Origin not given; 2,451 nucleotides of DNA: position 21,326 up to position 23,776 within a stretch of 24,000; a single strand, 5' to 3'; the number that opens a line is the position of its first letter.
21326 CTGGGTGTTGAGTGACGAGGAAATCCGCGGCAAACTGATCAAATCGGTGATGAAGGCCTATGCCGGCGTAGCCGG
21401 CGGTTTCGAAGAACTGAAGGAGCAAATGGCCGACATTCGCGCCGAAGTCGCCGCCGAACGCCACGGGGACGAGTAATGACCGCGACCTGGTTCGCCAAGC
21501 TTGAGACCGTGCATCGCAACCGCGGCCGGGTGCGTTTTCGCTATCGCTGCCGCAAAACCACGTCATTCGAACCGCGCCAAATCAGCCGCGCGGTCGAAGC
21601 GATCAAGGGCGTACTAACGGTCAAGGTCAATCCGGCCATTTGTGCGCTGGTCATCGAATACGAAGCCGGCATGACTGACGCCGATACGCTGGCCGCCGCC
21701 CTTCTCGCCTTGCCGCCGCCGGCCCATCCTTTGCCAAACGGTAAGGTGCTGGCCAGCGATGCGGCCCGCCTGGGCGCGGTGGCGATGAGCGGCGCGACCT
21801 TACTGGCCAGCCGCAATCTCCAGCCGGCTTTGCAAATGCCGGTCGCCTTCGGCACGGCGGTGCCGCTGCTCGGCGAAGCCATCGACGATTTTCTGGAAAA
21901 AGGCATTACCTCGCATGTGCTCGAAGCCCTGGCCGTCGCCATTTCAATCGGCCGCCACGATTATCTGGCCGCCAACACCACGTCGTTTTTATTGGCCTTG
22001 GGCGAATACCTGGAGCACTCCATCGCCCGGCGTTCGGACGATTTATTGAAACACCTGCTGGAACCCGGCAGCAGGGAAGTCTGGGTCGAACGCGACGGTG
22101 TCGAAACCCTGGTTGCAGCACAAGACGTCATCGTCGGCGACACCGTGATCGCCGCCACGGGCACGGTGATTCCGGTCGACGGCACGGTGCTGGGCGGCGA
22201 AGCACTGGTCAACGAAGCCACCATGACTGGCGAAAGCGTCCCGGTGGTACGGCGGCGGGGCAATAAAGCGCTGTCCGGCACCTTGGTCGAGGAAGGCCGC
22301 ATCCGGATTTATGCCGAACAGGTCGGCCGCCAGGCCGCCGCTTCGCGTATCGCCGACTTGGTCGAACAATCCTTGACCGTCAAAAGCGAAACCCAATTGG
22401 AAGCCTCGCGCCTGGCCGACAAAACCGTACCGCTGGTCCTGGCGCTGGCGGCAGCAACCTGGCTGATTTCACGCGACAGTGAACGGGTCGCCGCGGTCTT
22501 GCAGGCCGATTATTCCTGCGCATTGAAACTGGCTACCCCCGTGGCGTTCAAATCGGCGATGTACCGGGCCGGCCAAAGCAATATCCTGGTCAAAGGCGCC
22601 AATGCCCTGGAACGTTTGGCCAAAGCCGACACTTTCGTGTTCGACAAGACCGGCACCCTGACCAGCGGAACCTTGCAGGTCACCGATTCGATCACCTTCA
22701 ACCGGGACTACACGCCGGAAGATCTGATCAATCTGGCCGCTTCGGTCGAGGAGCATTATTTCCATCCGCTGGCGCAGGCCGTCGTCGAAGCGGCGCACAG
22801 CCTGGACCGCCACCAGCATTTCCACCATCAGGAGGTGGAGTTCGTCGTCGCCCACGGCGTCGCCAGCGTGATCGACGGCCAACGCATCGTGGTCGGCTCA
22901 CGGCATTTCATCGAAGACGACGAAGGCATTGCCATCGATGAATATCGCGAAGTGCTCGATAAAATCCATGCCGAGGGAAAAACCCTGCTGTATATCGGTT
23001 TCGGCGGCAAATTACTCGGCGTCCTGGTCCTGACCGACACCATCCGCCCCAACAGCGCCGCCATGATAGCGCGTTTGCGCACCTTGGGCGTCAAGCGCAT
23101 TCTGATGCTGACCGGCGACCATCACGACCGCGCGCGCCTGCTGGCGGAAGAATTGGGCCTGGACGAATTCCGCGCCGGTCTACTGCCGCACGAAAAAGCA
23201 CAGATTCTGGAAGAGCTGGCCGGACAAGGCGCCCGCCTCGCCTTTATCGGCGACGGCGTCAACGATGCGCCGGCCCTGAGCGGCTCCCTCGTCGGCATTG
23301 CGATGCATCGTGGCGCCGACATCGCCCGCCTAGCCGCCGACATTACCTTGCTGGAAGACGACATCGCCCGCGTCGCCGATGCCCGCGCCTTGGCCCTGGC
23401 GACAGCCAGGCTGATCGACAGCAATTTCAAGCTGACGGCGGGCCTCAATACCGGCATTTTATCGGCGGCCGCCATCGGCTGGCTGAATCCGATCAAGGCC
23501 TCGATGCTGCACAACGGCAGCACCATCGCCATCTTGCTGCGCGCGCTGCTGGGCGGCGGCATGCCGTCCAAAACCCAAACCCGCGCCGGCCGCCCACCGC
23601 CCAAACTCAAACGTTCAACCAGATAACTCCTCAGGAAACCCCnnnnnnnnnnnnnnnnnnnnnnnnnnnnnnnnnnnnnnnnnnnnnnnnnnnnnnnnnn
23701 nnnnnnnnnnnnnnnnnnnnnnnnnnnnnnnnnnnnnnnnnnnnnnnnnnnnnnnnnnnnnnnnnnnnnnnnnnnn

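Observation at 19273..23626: Six-gene, translationally coupled operon built around a P1B-6 (SCA-motif) ATPase: a ferrosome-type (fez-like) membrane-bounded iron storage system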

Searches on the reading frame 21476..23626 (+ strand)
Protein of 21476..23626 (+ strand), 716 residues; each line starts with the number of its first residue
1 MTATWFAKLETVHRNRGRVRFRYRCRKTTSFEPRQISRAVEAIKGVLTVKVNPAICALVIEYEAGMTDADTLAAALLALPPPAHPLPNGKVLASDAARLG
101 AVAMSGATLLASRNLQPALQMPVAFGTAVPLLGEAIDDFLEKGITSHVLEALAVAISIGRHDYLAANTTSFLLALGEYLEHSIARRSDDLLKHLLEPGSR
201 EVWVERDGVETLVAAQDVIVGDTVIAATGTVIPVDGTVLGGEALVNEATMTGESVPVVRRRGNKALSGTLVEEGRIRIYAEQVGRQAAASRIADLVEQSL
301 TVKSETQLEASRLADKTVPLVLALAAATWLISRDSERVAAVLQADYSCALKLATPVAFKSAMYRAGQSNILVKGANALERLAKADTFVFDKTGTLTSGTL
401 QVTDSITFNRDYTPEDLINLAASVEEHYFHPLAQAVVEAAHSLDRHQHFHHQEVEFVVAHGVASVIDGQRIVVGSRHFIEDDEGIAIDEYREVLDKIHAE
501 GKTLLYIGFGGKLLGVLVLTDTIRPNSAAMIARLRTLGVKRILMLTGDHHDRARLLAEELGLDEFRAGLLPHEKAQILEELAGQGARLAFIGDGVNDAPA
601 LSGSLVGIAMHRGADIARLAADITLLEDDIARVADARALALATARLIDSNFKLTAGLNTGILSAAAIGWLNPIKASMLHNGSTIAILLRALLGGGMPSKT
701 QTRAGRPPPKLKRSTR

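Call 3: search_protein_families(library=pfam, proteins=[window:21476-23626:+], max_evalue=0.1)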
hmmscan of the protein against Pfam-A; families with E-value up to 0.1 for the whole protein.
window:21476-23626:+ (716 aa): 5 families
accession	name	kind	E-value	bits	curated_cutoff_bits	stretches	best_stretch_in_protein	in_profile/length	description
PF00122.25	E1-E2_ATPase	-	8.3e-37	126.9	28.1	1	200-365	5-178/181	E1-E2 ATPase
PF00702.32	Hydrolase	-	5e-29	102.5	26.4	1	385-601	2-187/191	haloacid dehalogenase-like hydrolase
PF19991.5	HMA_2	-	5.4e-06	26.9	30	1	9-78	8-77/154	Heavy metal associated domain 2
PF08282.18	Hydrolase_3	-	0.0022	18.2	20.9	1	577-627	195-245/255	haloacid dehalogenase-like hydrolase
PF12710.13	HAD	-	0.012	16.5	27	1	523-601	86-188/189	haloacid dehalogenase-like hydrolase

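Call 4: search_protein_families(library=ncbifam, proteins=[window:21476-23626:+], max_evalue=0.1)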
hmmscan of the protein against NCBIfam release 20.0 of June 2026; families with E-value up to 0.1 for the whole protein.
window:21476-23626:+ (716 aa): 20 families
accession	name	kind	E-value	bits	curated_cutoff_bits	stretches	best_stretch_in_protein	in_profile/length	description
TIGR01525.1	ATPase-IB_hvy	subfamily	1.7e-138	462.9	346.25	1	147-692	2-559/560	heavy metal translocating P-type ATPase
TIGR01512.1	ATPase-IB2_Cd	subfamily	1.4e-102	343.9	313.5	2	147-442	2-285/494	cadmium family heavy metal-translocating P-type ATPase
TIGR01511.1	ATPase-IB1_Cu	subfamily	1.2e-91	308.2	397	1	161-691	40-539/542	copper-translocating P-type ATPase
NF007952.0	PRK10671.1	equivalog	1.4e-86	291.4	1316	1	160-679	286-809/838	copper-exporting P-type ATPase CopA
NF008262.1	PRK11033.1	equivalog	1.7e-76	258.2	1005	1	166-685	198-719/731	zinc/cadmium/mercury/lead-transporting ATPase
NF033775.1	P_type_ZntA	exception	3.2e-67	227.4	1240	1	169-688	206-723/732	Zn(II)/Cd(II)/Pb(II) translocating P-type ATPase ZntA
TIGR01494.1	ATPase_P-type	subfamily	2.3e-63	214.3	62.3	1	169-668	2-463/478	HAD-IC family P-type ATPase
TIGR01497.1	kdpB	equivalog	2.5e-44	151.5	527.9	1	205-635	111-558/675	potassium-transporting ATPase subunit KdpB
TIGR01647.1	ATPase-IIIA_H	equivalog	4e-43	147.7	615.5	2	148-564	41-483/755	plasma-membrane proton-efflux P-type ATPase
NF010609.0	PRK14010.1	equivalog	9.2e-31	106.7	1323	1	204-631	109-549/673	K(+)-transporting ATPase subunit B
TIGR01517.1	ATPase-IIB_Ca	equivalog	1.8e-26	92.6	507.05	2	199-331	155-286/882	calcium-translocating P-type ATPase, PMCA-type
TIGR01657.1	P-ATPase-V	hypoth_equivalog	1.2e-23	82.7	618.25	3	199-259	228-290/1055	ATP13A2 family polyamine export P-type ATPase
TIGR01522.1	ATPase-IIA2_Ca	equivalog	2.1e-22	78.8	798.3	3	571-633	573-636/854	calcium-transporting P-type ATPase, PMR1-type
TIGR01524.1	ATPase-IIIB_Mg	equivalog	5.4e-21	74.2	610.75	2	556-636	573-653/867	magnesium-translocating P-type ATPase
TIGR01523.1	ATPase-IID_K-Na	equivalog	4e-20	71.1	645.05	2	571-636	677-743/997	potassium/sodium efflux P-type ATPase, fungal-type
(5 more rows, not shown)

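Call 10: find_homologous_proteins(query=window:21476-23626:+, max_evalue=1e-20)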
Query window:21476-23626:+ (716 aa): 4312 proteins with E <= 1e-20 among 8000 candidates; the best 120 are listed.
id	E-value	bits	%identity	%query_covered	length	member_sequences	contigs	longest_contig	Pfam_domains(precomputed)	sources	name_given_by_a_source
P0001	0.0e+0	1537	100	100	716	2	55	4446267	PF00702.33,PF00122.26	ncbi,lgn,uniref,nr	ncbi:heavy metal translocating P-type ATPase [Methylomicrobium album]|uniref:P-type Zn(2+) transport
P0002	0.0e+0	1446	95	99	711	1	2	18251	PF00702.33,PF00122.26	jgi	jgi:cation-transporting P-type ATPase C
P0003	0.0e+0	1382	89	99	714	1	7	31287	PF00702.33,PF00122.26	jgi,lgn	-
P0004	0.0e+0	1373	89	99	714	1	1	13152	PF00702.33,PF19991.6,PF00122.26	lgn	-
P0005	0.0e+0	1368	89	99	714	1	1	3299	PF00702.33,PF19991.6,PF00122.26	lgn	-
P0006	0.0e+0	1353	87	100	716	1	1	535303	PF00702.33,PF08282.19,PF19991.6,PF00122.26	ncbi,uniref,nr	ncbi:heavy metal translocating P-type ATPase [Methylicorpusculum oleiharenae]|uniref:heavy metal tra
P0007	0.0e+0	1297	84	99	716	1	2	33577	PF00702.33,PF19991.6,PF00122.26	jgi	jgi:heavy metal translocating P-type ATPase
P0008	0.0e+0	1296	84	100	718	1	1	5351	PF00702.33,PF19991.6,PF00122.26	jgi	jgi:cation-transporting P-type ATPase C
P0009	0.0e+0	1257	82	100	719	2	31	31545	PF00702.33,PF00122.26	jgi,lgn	jgi:cation-transporting P-type ATPase C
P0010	0.0e+0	1232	83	99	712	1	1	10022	PF00702.33,PF19991.6,PF00122.26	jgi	-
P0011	0.0e+0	1223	80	98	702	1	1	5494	PF00702.33,PF00122.26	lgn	-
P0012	0.0e+0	1220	80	98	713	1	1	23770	PF00702.33,PF19991.6,PF00122.26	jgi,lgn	-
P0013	0.0e+0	1212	80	98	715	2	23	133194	PF00702.33,PF00122.26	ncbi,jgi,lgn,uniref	ncbi:heavy metal translocating P-type ATPase [Methylobacter sp.]|uniref:heavy metal translocating P-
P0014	0.0e+0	1187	79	98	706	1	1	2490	PF00702.33,PF19991.6,PF00122.26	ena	-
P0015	0.0e+0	1187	78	99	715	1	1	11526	PF00702.33,PF00122.26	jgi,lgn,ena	-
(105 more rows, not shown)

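Call 27: find_related_loci(query=A1, collection=genome_contigs, flank=9000)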
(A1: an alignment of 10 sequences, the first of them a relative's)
Query A1 (716 aa) in genome_contigs; peptide patterns used: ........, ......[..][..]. (x = any residue, [..] = any of these).
526 stretches matched a pattern; 498 encode a relative of the query (tblastn E <= 1e-3); the best 80 are kept; 80 distinct loci.
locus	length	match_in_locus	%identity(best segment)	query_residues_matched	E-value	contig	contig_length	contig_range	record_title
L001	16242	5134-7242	80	1-703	0e+0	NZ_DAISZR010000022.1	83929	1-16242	MAG: Methylobacter sp. isolate CTOTU25010 NODE_22_length_83929_cov_520.333214, whole genome shotgun sequence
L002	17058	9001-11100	76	1-699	0e+0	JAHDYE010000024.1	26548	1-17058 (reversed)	MAG: Burkholderiaceae bacterium isolate PRO11 NODE_2732_length_26548_cov_6.599781, whole genome shotgun sequence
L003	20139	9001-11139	72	1-715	0e+0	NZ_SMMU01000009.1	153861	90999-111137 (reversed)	Azotobacter chroococcum strain DSM 2286 Ga0310512_109, whole genome shotgun sequence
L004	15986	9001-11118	73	1-706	0e+0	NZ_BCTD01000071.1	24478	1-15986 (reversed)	Azotobacter vinelandii NBRC 13581, whole genome shotgun sequence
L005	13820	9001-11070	72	5-697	0e+0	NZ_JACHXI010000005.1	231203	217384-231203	Azomonas macrocytogenes strain CECT 4462 Ga0372387_05, whole genome shotgun sequence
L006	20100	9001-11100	72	1-700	0e+0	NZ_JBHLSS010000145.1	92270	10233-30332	Azorhizophilus paspali strain NCAIM B.01794 GCM70007033_47, whole genome shotgun sequence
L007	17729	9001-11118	73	1-706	0e+0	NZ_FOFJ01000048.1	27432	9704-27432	Azotobacter beijerinckii strain DSM 378, whole genome shotgun sequence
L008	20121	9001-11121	69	1-714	0e+0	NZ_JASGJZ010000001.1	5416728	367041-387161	MAG: Pseudorhodoferax sp. isolate 5N053 JMF-2111-06-0005.ont.bin.53_0, whole genome shotgun sequence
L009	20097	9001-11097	71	1-701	0e+0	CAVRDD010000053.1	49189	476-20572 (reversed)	MAG: uncultured beta proteobacterium isolate MFD04716.bin.2.253 genome assembly, contig: contig_95575, whole genome shot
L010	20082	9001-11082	70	1-697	0e+0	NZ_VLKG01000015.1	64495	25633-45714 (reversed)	Azomonas agilis strain DSM 375 LX59DRAFT_scaffold00015.15, whole genome shotgun sequence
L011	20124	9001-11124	70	1-715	0e+0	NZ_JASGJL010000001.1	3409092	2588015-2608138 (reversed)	MAG: Thauera sp. isolate 5N467 JMF-2111-06-0005.ont.bin.467_0, whole genome shotgun sequence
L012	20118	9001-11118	70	1-713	0e+0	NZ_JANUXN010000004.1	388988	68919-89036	Thauera sp. Sel9 NODE_4_length_388988_cov_131.096709, whole genome shotgun sequence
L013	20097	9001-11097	71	1-702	0e+0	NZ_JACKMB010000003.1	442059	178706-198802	MAG: Thauera sp. isolate HK-STAS-PROT-107 HK-STAS-PROT-107_3, whole genome shotgun sequence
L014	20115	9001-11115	69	1-713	0e+0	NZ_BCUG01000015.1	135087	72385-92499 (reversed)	Thauera butanivorans NBRC 103042, whole genome shotgun sequence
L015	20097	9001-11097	71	2-703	0e+0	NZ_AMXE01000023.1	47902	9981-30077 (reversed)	Thauera linaloolentis 47Lol = DSM 12138 Cont23, whole genome shotgun sequence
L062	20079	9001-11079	62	9-710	0e+0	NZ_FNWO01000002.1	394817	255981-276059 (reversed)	Magnetospirillum fulvum strain DSM 13234, whole genome shotgun sequence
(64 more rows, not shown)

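Call 29: search_solved_structures(query=window:21476-23626:+, max_evalue=1e-20, show_alignments=0)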
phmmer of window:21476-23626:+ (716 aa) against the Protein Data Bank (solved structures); distinct sequences matched with E-value up to 1e-20: 25.
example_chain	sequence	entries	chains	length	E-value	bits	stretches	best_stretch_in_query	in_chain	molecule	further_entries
3j08_A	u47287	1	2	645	3.9e-75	257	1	162-675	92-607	copper-exporting P-type ATPase A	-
7r0g_A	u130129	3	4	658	4.2e-75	256.9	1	162-674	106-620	Putative copper-exporting P-type ATPase A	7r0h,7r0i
3j09_A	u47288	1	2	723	7.6e-75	256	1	162-674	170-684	copper-exporting P-type ATPase A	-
7qbz_A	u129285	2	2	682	4.5e-66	227.1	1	168-691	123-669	Cadmium translocating P-type ATPase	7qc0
3rfu_A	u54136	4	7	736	5.5e-66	226.8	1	165-677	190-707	Copper efflux ATPase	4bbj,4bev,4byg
8q73_A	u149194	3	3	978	2.1e-65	224.8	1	341-670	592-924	Copper-transporting ATPase HMA4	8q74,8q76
8q75_A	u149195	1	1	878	3.1e-64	221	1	341-670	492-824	Copper-transporting ATPase HMA4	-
4umv_A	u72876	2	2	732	3.5e-56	194.4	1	168-691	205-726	ZINC-TRANSPORTING ATPASE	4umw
7si3_A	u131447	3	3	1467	2.3e-49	171.9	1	470-665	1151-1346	P-type Cu(+) transporter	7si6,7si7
3skx_A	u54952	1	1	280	3e-49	171.5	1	376-636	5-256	Copper-exporting P-type ATPase B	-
3sky_A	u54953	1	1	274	3e-49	171.5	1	376-638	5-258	Copper-exporting P-type ATPase B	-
7xuk_A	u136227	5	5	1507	2.8e-47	164.9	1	471-666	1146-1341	Copper-transporting ATPase 2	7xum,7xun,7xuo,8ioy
3a1c_A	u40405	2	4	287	7.1e-45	157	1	365-641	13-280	Probable copper-exporting P-type ATPase A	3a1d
3a1e_A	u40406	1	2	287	6.9e-44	153.7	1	365-641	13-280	Probable copper-exporting P-type ATPase A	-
2b8e_A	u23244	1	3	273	3.7e-43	151.4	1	373-640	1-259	cation-transporting ATPase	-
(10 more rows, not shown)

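Call 30: find_homologous_proteins(query=L062:9001-11079:+, max_evalue=1e-50)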
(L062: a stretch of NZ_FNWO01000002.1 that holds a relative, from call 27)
Query L062:9001-11079:+ (693 aa): 4534 proteins with E <= 1e-50 among 8000 candidates; the best 120 are listed.
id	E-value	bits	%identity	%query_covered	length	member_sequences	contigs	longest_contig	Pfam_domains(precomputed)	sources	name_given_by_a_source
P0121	0.0e+0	1359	92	100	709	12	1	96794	PF00702.33,PF00122.26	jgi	-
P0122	0.0e+0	1303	89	99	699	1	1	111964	PF00702.33,PF00122.26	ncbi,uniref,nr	ncbi:heavy metal translocating P-type ATPase [Magnetospirillum molischianum]|uniref:P-type Zn(2+) tr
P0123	0.0e+0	1107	76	99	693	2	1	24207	PF00702.33,PF00122.26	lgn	-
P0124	0.0e+0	1098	77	99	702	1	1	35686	PF00702.33,PF00122.26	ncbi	-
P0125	0.0e+0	1077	76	98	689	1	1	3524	PF00702.33,PF00122.26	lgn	-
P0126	0.0e+0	1075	74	98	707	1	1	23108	PF00702.33,PF00122.26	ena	-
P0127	0.0e+0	1075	74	98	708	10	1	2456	PF00702.33,PF00122.26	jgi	jgi:cation-transporting P-type ATPase C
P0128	0.0e+0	1071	74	98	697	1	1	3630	PF00702.33,PF00122.26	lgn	-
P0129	0.0e+0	1069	74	99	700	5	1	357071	PF00702.33,PF00122.26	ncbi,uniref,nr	ncbi:heavy metal translocating P-type ATPase [Magnetospirillum sp. 15-1]|uniref:heavy metal transloc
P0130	0.0e+0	1064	75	98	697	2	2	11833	PF00702.33,PF00122.26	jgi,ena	jgi:heavy metal translocating P-type ATPase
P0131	0.0e+0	1063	74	98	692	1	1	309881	PF00702.33,PF00122.26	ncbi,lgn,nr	ncbi:MAG: heavy metal translocating P-type ATPase [Phaeospirillum sp.]|nr:heavy metal translocating 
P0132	0.0e+0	1063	74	98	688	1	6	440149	PF00702.33,PF00122.26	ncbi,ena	-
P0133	0.0e+0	1062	74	99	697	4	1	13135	PF00702.33,PF00122.26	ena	-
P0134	0.0e+0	1062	75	99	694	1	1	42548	PF00702.33,PF00122.26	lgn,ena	-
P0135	0.0e+0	1061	74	98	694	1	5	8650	PF00702.33,PF00122.26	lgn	-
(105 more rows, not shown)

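Call 36: search_protein_families(library=pfam, proteins=[L001:683-2131:+, L001:2135-2788:+, L001:2785-3027:+, L001:7665-10031:+, L001:10312-10899:+, L001:11239-13506:-, L001:14610-15038:-, L001:15581-16126:-], max_evalue=0.01)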
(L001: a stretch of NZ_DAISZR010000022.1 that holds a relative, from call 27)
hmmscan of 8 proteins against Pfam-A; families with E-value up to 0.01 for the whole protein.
L001:683-2131:+ (482 aa): 1 family
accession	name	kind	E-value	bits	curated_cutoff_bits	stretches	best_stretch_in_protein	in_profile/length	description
PF25764.1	KIF21A_4th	-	0.0066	16.6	33.1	1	36-114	53-121/183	KIF21A-like domain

L001:2135-2788:+ (217 aa): 3 families
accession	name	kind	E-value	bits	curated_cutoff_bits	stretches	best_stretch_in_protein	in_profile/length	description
PF09699.15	Paired_CXXCH_1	-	2.8e-05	24.2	20.6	1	85-130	6-39/41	Doubled CXXCH motif (Paired_CXXCH_1)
PF22113.1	Mtrc-MtrF_II-IV_dom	-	5.5e-05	23.2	30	1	72-167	69-168/176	Outer membrane cytochrome MtrC/MtrF-like, domains II/IV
PF14522.11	Cytochrome_C7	-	0.0016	18.6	24.8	0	76-162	5-66/67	Cytochrome c7 and related cytochrome c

L001:2785-3027:+ (80 aa): 0 families

L001:7665-10031:+ (788 aa): 9 families
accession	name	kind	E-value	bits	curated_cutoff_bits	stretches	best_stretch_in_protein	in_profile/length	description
PF02421.24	FeoB_N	-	9.7e-67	223.8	27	1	29-187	2-156/156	Ferrous iron transport protein B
PF07670.19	Gate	-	2.5e-44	150.4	29.6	2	378-471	3-103/104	Nucleoside recognition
PF07664.17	FeoB_C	-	4.8e-25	87.5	26.6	1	481-533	1-54/54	Ferrous iron transport protein B C terminus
PF01926.29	MMR_HSR1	-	4.6e-21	75.5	21.9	1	29-144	1-112/113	50S ribosome-binding GTPase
PF17910.6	FeoB_Cyto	-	1.5e-16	61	23.4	1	203-286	1-89/90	FeoB cytosolic helical domain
PF09439.16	SRPRB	-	7.3e-06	25.9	25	1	28-153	4-126/178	Signal recognition particle receptor beta subunit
PF03193.22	RsgA_GTPase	-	0.00012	22.4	30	0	121-191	41-108/174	RsgA GTPase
PF00350.29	Dynamin_N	-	0.00047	20.7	27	0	70-121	97-140/168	Dynamin family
PF00009.33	GTP_EFTU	-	0.00048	20.2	26.5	0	59-188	54-183/188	Elongation factor Tu GTP binding domain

L001:10312-10899:+ (195 aa): 0 families

L001:11239-13506:- (755 aa): 1 family
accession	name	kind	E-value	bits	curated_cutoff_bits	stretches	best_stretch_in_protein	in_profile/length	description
PF00141.28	peroxidase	-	5.1e-74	249.5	27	2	107-414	11-236/237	Peroxidase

L001:14610-15038:- (142 aa): 1 family
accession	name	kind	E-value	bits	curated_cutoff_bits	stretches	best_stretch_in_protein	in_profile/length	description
PF19991.5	HMA_2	-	2.3e-10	41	30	1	4-68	10-75/154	Heavy metal associated domain 2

L001:15581-16126:- (181 aa): 3 families
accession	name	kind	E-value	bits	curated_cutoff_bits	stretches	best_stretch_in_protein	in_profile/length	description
PF00258.30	Flavodoxin_1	-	1e-22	81.2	25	1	5-159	1-143/143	Flavodoxin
PF12641.12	Flavodoxin_3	-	3.7e-06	27.3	27.5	1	4-83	1-73/160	Flavodoxin domain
PF12724.12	Flavodoxin_5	-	1.7e-05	25.6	27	1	5-86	2-82/145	Flavodoxin domain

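Call 37: find_encoding_contigs(protein=P0001, flank=10000, max_places=3)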
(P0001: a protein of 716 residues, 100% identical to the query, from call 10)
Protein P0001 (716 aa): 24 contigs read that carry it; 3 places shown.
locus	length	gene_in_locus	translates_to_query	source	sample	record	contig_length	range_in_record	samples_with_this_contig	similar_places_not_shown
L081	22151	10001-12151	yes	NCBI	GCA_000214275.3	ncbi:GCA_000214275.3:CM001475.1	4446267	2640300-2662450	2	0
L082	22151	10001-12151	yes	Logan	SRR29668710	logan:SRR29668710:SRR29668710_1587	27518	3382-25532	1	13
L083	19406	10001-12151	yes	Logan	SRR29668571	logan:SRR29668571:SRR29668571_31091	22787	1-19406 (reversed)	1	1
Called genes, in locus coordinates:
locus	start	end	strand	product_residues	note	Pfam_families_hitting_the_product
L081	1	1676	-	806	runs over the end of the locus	PF01804:Penicil_amidase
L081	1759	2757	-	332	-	-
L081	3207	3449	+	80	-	-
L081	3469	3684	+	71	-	-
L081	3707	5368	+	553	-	PF00664:ABC_membrane, PF00005:ABC_tran, PF13191:AAA_16 (weak), PF13304:AAA_21 (faint)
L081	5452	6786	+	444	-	PF04966:OprB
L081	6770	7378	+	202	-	PF00034:Cytochrom_C, PF13442:Cytochrome_CBB3 (faint)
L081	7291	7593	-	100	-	-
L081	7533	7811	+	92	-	-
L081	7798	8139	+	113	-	PF19991:HMA_2 (weak)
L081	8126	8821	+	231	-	-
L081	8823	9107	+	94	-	-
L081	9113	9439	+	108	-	-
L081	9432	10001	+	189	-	-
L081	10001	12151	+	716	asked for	PF00122:E1-E2_ATPase, PF00702:Hydrolase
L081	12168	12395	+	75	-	PF04023:FeoA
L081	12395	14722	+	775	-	PF00350:Dynamin_N (faint), PF01926:MMR_HSR1, PF02421:FeoB_N, PF09439:SRPRB (weak), PF17910:FeoB_Cyto, PF07670:Gate, PF07664:FeoB_C, PF07670:Gate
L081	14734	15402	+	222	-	-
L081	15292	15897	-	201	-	PF19991:HMA_2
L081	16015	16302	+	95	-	PF22277:EncFtn-like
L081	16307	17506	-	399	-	PF03929:PepSY_TM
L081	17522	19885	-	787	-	PF07715:Plug, PF00593:TonB_dep_Rec_b-barrel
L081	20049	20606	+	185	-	PF13565:HTH_32 (faint)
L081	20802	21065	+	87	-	PF00589:Phage_integrase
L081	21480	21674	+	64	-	-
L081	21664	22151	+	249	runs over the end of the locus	PF01695:IstB_IS21, PF00308:Bac_DnaA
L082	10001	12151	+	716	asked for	PF00122:E1-E2_ATPase, PF00702:Hydrolase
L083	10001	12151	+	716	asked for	PF00122:E1-E2_ATPase, PF00702:Hydrolase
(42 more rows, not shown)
